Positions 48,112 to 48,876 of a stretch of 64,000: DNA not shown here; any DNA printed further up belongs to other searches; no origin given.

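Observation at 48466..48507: MITE fragment inserted in frame inside the essential tsaE gene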

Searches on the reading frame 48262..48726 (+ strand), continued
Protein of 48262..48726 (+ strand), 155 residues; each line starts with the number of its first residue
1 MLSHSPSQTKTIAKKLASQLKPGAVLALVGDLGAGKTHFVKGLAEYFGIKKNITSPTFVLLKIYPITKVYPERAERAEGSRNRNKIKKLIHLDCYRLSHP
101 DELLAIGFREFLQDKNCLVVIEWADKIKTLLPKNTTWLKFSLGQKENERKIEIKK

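Call 36: search_solved_structures(query=window:48262-48726:+, show_alignments=3)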
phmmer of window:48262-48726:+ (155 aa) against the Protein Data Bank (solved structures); distinct sequences matched with E-value up to 0.001: 7.
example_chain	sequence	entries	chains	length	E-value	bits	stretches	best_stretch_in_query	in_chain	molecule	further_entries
6n9a_E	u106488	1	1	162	3.6e-19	72.5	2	7-68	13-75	tRNA threonylcarbamoyladenosine biosynthesis protein TsaE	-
6nak_D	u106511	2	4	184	5.9e-19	71.8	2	7-68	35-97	TsaE | ATPase YjeE, predicted to have essential role in cell wall biosynthesis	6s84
5np9_A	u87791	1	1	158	1.2e-18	70.8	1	5-64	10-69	tRNA threonylcarbamoyladenosine biosynthesis protein TsaE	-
5mvr_A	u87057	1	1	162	1.3e-18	70.7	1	5-64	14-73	tRNA threonylcarbamoyladenosine biosynthesis protein TsaE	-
1htw_A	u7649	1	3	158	3.6e-13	53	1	23-136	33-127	HI0065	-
1fl9_A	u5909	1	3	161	3.8e-13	53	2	87-136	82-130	HYPOTHETICAL PROTEIN HI0065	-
9zw5_A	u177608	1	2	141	7.6e-12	48.7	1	14-140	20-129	tRNA threonylcarbamoyladenosine biosynthesis protein TsaE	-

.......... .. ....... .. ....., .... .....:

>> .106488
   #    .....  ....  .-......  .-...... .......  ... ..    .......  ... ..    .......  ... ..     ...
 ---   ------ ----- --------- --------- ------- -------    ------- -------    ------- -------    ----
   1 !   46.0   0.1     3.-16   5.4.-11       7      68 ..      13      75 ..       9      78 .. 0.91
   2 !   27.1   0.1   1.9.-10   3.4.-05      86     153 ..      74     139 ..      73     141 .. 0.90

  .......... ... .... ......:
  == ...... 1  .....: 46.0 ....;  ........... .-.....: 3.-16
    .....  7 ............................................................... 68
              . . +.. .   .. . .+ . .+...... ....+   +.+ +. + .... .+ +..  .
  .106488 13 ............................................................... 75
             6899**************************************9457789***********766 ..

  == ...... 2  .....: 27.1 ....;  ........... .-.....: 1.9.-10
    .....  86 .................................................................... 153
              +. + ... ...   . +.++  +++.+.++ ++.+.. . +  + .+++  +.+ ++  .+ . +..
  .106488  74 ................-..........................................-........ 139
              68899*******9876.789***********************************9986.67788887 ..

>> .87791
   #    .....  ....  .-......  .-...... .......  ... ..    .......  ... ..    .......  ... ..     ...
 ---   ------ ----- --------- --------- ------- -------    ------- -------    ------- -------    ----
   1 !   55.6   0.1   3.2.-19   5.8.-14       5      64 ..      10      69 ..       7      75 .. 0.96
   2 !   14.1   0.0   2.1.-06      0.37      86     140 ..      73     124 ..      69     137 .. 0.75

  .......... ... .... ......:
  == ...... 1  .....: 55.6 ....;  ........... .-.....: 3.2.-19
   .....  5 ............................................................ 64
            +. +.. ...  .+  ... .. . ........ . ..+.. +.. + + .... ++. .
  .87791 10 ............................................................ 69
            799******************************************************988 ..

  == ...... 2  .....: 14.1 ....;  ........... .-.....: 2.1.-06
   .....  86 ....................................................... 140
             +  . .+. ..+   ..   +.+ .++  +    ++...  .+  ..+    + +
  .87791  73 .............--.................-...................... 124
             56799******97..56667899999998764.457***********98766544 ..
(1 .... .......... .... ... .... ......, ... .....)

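Call 40: fold_search(model_id=the predicted structure, library=pdb)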
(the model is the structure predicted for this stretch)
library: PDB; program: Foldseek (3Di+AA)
matches with E <= 10: 706; with E <= 0.001: 9
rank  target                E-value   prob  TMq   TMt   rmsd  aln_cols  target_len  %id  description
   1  5np9                  7.6e-11  1.00  0.74  0.76   3.0       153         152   34  Crystal structure of Bacillus subtilis YdiB in complex with ADP (released 2018-05-30)
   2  6n9a_E                7.6e-11  1.00  0.76  0.74   2.1       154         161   33  Crystal Structure of Thermotoga maritima threonylcarbamoyladenosine biosynthesis complex TsaB2D2E2 bound to ATP and ca (released 2019-05-22)
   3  6s84_B                9.1e-11  1.00  0.76  0.75   2.1       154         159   33  TsaBDE complex from Thermotoga maritima (released 2019-07-17)
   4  6s84_E                1.2e-10  1.00  0.77  0.74   2.1       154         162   33  TsaBDE complex from Thermotoga maritima (released 2019-07-17)
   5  1htw_A                1.6e-10  1.00  0.75  0.74   2.4       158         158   26  COMPLEX OF HI0065 WITH ADP AND MAGNESIUM (released 2002-08-07)
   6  6nak_E                5.1e-10  1.00  0.71  0.69   2.4       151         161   33  BACTERIAL PROTEIN COMPLEX TM BDE complex (released 2023-04-26)
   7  6nak_D                5.5e-10  1.00  0.76  0.72   2.2       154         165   33  BACTERIAL PROTEIN COMPLEX TM BDE complex (released 2023-04-26)
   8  5mvr                  7.9e-10  1.00  0.68  0.71   4.9       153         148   32  Crystal structure of Bacillus subtilus YdiB (released 2017-09-20)
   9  1fl9_A                4.4e-09  1.00  0.73  0.72   2.7       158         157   26  THE YJEE PROTEIN (released 2002-08-07)
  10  8xoo_O                1.6e-01  0.47  0.43  0.14  11.5       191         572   16  Cryo-EM structure of the ClpC1:ClpP1P2 degradation complex in Streptomyces hawaiiensis (released 2024-03-27)
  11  3j3t_A                2.2e-01  0.25  0.37  0.10   6.3       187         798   11  Structural dynamics of the MecA-ClpC complex revealed by cryo-EM (released 2013-05-15)
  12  9pev_E                2.3e-01  0.28  0.38  0.20  12.8       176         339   12  Structure of the S. cerevisiae clamp loader Replication Factor C (RFC) with mixed nucleotide occupancy (released 2025-11-12)
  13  8btn_A                2.3e-01  0.08  0.19  0.18  13.1       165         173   11  Crystal structure of BcThsB (released 2024-02-21)
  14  9gi1_a                2.5e-01  0.30  0.39  0.15   6.3       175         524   12  Structure of the S.aureus MecA/ClpC/ClpP degradation system (released 2025-08-20)
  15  8fs4_E                2.6e-01  0.33  0.41  0.21  12.2       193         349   13  Structure of S. cerevisiae Rad24-RFC loading the 9-1-1 clamp onto a 10-nt gapped DNA in step 2 (open 9-1-1 ring and fl (released 2023-06-14)
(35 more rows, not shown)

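Call 79: search_protein_families(library=pfam, proteins=[L084:6951-9797:-], max_evalue=0.00001)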
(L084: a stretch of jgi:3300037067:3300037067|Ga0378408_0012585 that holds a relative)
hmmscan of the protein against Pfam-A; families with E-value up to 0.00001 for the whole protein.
L084:6951-9797:- (949 aa): 5 families
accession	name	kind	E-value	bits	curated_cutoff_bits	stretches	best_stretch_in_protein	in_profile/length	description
PF00476.26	DNA_pol_A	-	2.5e-157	524.2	34.3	1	569-947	2-381/381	DNA polymerase family A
PF02739.22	5_3_exonuc_N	-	1.5e-55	187.8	34.3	1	3-169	1-164/164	5'-3' exonuclease, N-terminal resolvase-like domain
PF01367.25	5_3_exonuc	-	3.6e-31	107.9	40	1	172-289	3-96/97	5'-3' exonuclease, C-terminal SAM fold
PF01612.26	DNA_pol_A_exo1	-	6e-30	104.7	23.6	1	346-536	1-172/173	3'-5' exonuclease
PF22619.2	DNA_polI_exo1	-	1.5e-10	41.5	27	1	420-481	36-97/140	DNA polymerase I, ribonuclease H-like domain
